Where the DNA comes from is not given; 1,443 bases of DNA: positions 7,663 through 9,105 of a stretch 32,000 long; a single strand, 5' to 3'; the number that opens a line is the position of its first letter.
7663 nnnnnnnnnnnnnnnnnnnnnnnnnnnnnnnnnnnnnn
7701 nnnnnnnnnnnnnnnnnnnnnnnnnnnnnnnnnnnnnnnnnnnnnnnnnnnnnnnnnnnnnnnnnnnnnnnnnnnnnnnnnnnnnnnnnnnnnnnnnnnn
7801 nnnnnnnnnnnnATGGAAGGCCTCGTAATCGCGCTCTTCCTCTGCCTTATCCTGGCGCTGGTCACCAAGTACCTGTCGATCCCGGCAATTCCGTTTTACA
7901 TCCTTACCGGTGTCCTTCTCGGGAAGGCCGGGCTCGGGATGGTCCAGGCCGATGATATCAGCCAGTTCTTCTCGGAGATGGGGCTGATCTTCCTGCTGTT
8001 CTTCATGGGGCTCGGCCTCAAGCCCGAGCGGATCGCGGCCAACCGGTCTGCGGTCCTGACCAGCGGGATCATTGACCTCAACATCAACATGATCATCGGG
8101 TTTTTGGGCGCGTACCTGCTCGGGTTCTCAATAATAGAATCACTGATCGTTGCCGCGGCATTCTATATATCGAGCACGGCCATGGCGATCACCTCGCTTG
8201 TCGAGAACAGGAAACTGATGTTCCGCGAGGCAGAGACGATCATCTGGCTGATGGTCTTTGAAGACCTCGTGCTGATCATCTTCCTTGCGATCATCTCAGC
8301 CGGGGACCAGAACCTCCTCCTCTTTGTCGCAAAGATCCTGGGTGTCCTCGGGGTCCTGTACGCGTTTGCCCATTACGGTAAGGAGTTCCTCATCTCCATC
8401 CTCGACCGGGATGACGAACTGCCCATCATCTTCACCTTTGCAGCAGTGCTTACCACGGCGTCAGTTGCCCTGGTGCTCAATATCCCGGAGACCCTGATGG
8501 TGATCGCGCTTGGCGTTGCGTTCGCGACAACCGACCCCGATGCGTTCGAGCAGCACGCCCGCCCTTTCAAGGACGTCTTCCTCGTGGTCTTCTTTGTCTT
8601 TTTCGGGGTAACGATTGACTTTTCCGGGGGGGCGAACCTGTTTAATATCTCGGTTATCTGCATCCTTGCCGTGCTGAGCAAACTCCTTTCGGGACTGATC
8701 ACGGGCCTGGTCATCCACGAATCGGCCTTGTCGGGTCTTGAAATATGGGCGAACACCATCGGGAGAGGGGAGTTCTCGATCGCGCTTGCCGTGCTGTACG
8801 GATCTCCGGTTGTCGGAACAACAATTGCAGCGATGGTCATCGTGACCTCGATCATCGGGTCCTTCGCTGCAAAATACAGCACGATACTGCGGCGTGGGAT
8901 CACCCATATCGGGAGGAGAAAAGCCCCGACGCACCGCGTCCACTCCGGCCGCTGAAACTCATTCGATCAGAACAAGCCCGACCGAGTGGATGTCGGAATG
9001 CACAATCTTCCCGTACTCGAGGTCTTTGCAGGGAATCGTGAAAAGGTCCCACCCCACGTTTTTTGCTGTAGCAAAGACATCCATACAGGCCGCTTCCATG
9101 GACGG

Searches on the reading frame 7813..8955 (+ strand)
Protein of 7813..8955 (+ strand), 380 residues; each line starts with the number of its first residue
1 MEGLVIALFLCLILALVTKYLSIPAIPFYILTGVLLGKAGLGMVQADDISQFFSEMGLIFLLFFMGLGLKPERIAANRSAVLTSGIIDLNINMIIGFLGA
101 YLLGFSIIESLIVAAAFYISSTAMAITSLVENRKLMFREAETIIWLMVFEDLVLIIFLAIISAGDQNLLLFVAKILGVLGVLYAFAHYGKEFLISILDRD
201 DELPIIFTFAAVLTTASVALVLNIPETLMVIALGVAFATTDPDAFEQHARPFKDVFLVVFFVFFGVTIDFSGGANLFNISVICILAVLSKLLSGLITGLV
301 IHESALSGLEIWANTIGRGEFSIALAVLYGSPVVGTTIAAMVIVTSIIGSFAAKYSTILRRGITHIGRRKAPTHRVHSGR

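Call 14: find_related_loci(query=window:7813-8955:+, collection=genome_contigs, flank=10000)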
Query window:7813-8955:+ (380 aa) in genome_contigs; peptide patterns used: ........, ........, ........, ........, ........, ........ (x = any residue, [..] = any of these).
452 stretches matched a pattern; 125 encode a relative of the query (tblastn E <= 1e-3); the best 80 are kept; 80 distinct loci.
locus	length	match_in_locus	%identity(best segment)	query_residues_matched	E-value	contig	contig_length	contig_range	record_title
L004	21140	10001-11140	89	1-380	0e+0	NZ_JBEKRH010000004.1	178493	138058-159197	MAG: Methanoregula sp. isolate SPRUCE 506 SPRUCE_506_4, whole genome shotgun sequence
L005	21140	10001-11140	89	1-380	0e+0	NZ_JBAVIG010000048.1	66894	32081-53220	MAG: Methanoregula sp. isolate MFD02961_ilm_asm_bin34 k127_55255, whole genome shotgun sequence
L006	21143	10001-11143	86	1-380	0e+0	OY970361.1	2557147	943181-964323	MAG: uncultured Methanoregulaceae archaeon isolate MFD01476.bin.2.40 genome assembly, chromosome: 1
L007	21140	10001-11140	83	1-380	0e+0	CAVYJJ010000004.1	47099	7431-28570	MAG: uncultured Methanoregulaceae archaeon isolate MFD01299.bin.2.82 genome assembly, contig: contig_133170, whole genom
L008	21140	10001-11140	83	1-380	0e+0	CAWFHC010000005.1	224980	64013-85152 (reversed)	MAG: uncultured Methanoregulaceae archaeon isolate MFD02809.bin.2.177 genome assembly, contig: contig_119303, whole geno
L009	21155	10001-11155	83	1-380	0e+0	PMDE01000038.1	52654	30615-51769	MAG: Methanoregula sp. isolate fen_63 73.20120700_E2X.63_contig_107274, whole genome shotgun sequence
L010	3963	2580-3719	84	1-380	0e+0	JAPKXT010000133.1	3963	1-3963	MAG: Methanoregula sp. isolate LacPavin_0920_SED3_MAG_49_39 LacPavin_0920_SED3_scaffold_1150665, whole genome shotgun se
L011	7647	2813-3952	82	1-380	0e+0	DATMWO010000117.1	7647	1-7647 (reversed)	MAG TPA_asm: Methanoregula sp. isolate SMAG_U13096 k141_316829, whole genome shotgun sequence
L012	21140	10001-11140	83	1-380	0e+0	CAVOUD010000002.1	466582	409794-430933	MAG: uncultured Methanoregulaceae archaeon isolate MFD10007.bin.2.108 genome assembly, contig: contig_22245, whole genom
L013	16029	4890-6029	83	1-380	0e+0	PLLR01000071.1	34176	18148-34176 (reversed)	MAG: Methanoregula sp. isolate fen_80 73.20120800_E3X.20_contig_998, whole genome shotgun sequence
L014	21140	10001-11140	83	1-380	0e+0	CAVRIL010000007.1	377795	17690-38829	MAG: uncultured Methanoregulaceae archaeon isolate MFD05942.bin.2.200 genome assembly, contig: contig_45271, whole genom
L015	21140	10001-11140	81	1-380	0e+0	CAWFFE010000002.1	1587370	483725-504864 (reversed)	MAG: uncultured Methanoregulaceae archaeon isolate MFD02416.bin.2.266 genome assembly, contig: contig_28484, whole genom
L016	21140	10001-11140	82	1-380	0e+0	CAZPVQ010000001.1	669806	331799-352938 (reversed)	MAG TPA_asm: uncultured Methanoregula sp. isolate SRP302447_co3_209 genome assembly, contig: NODE_18_length_669806_cov_3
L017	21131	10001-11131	81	1-377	0e+0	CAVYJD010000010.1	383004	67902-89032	MAG: uncultured Methanoregulaceae archaeon isolate MFD01299.bin.2.83 genome assembly, contig: contig_27760, whole genome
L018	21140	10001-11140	83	1-380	0e+0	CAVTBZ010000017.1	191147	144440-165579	MAG: uncultured Methanoregulaceae archaeon isolate MFD02416.bin.2.21 genome assembly, contig: contig_81481, whole genome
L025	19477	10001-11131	81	1-377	0e+0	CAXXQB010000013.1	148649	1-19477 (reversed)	MAG: uncultured Methanoregula sp. isolate 16354076-71c5-4ad2-a3f6-d0882f86870f genome assembly, contig: contig_13, whole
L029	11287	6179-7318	81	1-380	0e+0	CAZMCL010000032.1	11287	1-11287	MAG TPA_asm: uncultured Methanoregula sp. isolate SRP178699_co3_38 genome assembly, contig: NODE_3654_length_11287_cov_4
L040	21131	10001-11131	81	1-377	0e+0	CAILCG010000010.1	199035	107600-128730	MAG: uncultured Methanomicrobiales archaeon isolate AM-lipid-01-D7_bin-1774 genome assembly, contig: bin-1774:10/28, who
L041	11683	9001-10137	78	1-380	0e+0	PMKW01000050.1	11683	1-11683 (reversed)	MAG: Methanoregula sp. isolate fen_47 73.20120600_E1D.45_contig_2487, whole genome shotgun sequence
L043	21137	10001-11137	78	1-380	1e-180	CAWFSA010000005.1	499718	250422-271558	MAG: uncultured Methanoregulaceae archaeon isolate MFD00905.bin.2.207 genome assembly, contig: contig_2993, whole genome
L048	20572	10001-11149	74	1-380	8e-178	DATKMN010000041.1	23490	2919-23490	MAG TPA_asm: Methanoregula sp. isolate SMAG_U14712 k141_2000828, whole genome shotgun sequence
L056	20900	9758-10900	71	1-380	2e-171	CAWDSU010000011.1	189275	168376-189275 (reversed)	MAG: uncultured Methanoregulaceae archaeon isolate MFD04492.bin.2.70 genome assembly, contig: contig_46589, whole genome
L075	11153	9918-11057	73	1-380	3e-159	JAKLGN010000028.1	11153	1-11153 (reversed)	MAG: Methanoregula sp. isolate RA.bin40 RA.bin40_28, whole genome shotgun sequence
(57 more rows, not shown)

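Call 92: search_protein_families(library=padloc, proteins=[L040:465-1736:+], max_evalue=0.01)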
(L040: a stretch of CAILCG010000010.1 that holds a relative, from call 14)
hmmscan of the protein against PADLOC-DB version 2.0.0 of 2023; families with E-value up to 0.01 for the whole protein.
L040:465-1736:+ (423 aa): 0 families

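Call 93: search_protein_families(library=pfam, proteins=[L040:465-1736:+], max_evalue=0.01)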
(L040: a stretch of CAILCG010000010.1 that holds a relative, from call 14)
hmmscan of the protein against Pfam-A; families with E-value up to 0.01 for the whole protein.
L040:465-1736:+ (423 aa): 0 families

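Call 107: search_protein_families(library=pfam, proteins=[L075:3978-8270:-, L075:2443-3912:-, L048:3381-8957:-, L029:1189-5355:-, L005:7959-9065:-, L013:2467-3993:-, L025:7212-8267:+, L041:6433-7998:-, L056:7411-8142:-, L043:8580-9305:+], max_evalue=0.0001)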
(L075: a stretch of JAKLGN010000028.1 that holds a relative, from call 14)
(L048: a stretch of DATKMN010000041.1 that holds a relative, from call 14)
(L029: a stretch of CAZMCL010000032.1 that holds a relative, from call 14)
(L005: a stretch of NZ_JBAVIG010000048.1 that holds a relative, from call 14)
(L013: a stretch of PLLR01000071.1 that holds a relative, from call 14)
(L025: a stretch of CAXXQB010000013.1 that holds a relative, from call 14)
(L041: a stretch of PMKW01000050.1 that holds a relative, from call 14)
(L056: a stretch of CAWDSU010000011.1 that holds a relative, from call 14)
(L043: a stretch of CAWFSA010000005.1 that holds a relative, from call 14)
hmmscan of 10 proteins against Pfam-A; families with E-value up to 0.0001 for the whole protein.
L075:3978-8270:- (1430 aa): 10 families
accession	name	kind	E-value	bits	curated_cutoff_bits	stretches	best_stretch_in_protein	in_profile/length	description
PF08448.16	PAS_4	-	1.9e-72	241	23.1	6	193-304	3-110/110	PAS fold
PF13426.13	PAS_9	-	3.2e-72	239.8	27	4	598-692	9-102/103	PAS domain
PF00989.32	PAS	-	3e-62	208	22.6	4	581-691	2-113/113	PAS fold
PF08447.18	PAS_3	-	5.2e-48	161.7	25.6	4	210-294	3-87/89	PAS fold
PF13188.13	PAS_8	-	5.1e-43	144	21.8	1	314-355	1-43/65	PAS domain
PF02518.31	HATPase_c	-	7.5e-11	42.9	26.4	1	1319-1415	6-109/111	Histidine kinase-, DNA gyrase B-, and HSP90-like ATPase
PF13596.12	PAS_10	-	9.5e-10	39.5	22.1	0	996-1044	35-80/106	PAS domain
PF14598.12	PAS_11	-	2.4e-08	34.3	25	0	991-1048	24-80/109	PAS domain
PF12860.13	PAS_7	-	6.6e-07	29.9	27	0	727-756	15-45/115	PAS fold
PF24820.1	Diguanyl_cycl_sensor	-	1.3e-05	25.6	28.1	0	586-677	2-98/109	Diguanylate cyclase-like sensor domain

L075:2443-3912:- (489 aa): 2 families
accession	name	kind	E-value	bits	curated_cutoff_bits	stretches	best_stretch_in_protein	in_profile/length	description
PF02872.23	5_nucleotid_C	-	5.9e-15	56.2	23.6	1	307-436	16-148/158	5'-nucleotidase, C-terminal domain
PF00149.33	Metallophos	-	2.4e-12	48.1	21.5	1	7-219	2-189/191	Calcineurin-like phosphoesterase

L048:3381-8957:- (1858 aa): 10 families
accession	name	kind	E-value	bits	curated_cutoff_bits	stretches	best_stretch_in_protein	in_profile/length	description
PF13426.13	PAS_9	-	1.1e-94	312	27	6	166-269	2-103/103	PAS domain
PF00989.32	PAS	-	2.4e-71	237.4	22.6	5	156-267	2-113/113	PAS fold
PF08448.16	PAS_4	-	5.4e-70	233.1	23.1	5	162-272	2-110/110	PAS fold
PF13188.13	PAS_8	-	5.1e-56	185.3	21.8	4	531-580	2-52/65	PAS domain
PF08447.18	PAS_3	-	3.3e-49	165.5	25.6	4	679-769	4-87/89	PAS fold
PF12860.13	PAS_7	-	4.1e-20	72.5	27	1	1143-1252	6-114/115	PAS fold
PF24820.1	Diguanyl_cycl_sensor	-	1e-17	64.5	28.1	0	412-464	8-58/109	Diguanylate cyclase-like sensor domain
PF00072.30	Response_reg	-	2.4e-12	47.4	30.2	1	19-120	1-101/111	Response regulator receiver domain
PF14598.12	PAS_11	-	6.5e-08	33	25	0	1543-1607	10-75/109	PAS domain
PF02518.31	HATPase_c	-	5e-07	30.6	26.4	1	1754-1849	7-109/111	Histidine kinase-, DNA gyrase B-, and HSP90-like ATPase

L029:1189-5355:- (1388 aa): 7 families
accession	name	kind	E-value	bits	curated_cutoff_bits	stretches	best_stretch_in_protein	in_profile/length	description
PF13426.13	PAS_9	-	7.5e-79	261.1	27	7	689-789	12-103/103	PAS domain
PF08448.16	PAS_4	-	6.7e-63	210.2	23.1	2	808-917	1-109/110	PAS fold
PF08447.18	PAS_3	-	1e-62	208.9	25.6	5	306-392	3-89/89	PAS fold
PF00989.32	PAS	-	2.1e-61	205.4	22.6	4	803-913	2-113/113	PAS fold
PF13188.13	PAS_8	-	3.2e-43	144.7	21.8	0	410-465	1-55/65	PAS domain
PF24820.1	Diguanyl_cycl_sensor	-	7.8e-08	32.7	28.1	0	933-979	1-46/109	Diguanylate cyclase-like sensor domain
PF02518.31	HATPase_c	-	3.7e-07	31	26.4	1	1282-1378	6-109/111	Histidine kinase-, DNA gyrase B-, and HSP90-like ATPase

L005:7959-9065:- (368 aa): 0 families

L013:2467-3993:- (508 aa): 1 family
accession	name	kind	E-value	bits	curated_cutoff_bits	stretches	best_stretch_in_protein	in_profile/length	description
PF03976.20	PPK2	-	3.7e-135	449.2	22.3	2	273-493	4-224/229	Polyphosphate kinase 2 (PPK2)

L025:7212-8267:+ (351 aa): 1 family
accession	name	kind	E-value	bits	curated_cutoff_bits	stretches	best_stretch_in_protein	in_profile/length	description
PF00149.33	Metallophos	-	5e-14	53.6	21.5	1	35-209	2-190/191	Calcineurin-like phosphoesterase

L041:6433-7998:- (521 aa): 2 families
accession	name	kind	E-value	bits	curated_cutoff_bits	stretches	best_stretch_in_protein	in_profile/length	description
PF02872.23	5_nucleotid_C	-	3.3e-18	66.7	23.6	1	338-467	15-147/158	5'-nucleotidase, C-terminal domain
PF00149.33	Metallophos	-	7.3e-14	53.1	21.5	1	39-251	2-189/191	Calcineurin-like phosphoesterase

L056:7411-8142:- (243 aa): 0 families

L043:8580-9305:+ (241 aa): 0 families
